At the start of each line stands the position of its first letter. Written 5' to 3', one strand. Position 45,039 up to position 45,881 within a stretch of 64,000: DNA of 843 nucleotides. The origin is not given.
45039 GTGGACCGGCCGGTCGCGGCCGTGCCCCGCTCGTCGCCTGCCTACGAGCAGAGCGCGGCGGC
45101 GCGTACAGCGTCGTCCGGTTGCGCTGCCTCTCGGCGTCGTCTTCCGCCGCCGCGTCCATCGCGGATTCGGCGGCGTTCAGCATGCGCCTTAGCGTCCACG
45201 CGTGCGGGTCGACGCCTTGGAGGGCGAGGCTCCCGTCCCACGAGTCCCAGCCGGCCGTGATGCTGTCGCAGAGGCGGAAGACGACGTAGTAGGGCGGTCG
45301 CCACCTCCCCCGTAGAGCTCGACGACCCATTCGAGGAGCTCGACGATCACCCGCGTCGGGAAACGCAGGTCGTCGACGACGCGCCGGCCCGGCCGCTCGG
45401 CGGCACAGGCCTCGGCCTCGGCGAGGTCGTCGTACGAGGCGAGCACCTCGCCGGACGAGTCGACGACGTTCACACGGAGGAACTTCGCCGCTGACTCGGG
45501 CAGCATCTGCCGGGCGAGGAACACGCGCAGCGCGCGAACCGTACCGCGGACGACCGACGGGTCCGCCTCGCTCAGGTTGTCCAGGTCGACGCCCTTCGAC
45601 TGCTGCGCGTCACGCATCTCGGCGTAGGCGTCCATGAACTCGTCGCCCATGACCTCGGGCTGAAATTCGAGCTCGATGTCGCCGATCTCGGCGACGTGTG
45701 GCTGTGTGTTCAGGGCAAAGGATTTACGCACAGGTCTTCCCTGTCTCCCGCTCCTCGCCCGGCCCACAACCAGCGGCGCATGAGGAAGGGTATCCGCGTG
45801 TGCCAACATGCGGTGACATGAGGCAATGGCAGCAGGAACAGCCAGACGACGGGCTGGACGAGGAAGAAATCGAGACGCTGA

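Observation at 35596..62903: Seven-copy late-gene element: -10 hexamer followed by a conserved +2 to +20 sequence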

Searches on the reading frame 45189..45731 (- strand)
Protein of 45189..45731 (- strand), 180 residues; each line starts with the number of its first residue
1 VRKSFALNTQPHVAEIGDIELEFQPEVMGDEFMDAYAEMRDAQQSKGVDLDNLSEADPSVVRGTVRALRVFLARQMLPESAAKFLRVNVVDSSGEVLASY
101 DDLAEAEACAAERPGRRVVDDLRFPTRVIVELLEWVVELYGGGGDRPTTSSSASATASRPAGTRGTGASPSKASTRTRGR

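Call 11: search_protein_families(library=phrogs, proteins=[window:45189-45731:-], max_evalue=0.01)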
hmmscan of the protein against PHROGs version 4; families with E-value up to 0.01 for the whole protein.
window:45189-45731:- (180 aa): 1 family
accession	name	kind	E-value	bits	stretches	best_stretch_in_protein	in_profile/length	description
phrog_12617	-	unknown function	5.7e-48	163.1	1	2-163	3-136/137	-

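Call 12: search_protein_families(library=pfam, proteins=[window:45189-45731:-], max_evalue=0.01)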
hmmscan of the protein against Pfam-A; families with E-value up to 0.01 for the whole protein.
window:45189-45731:- (180 aa): 0 families
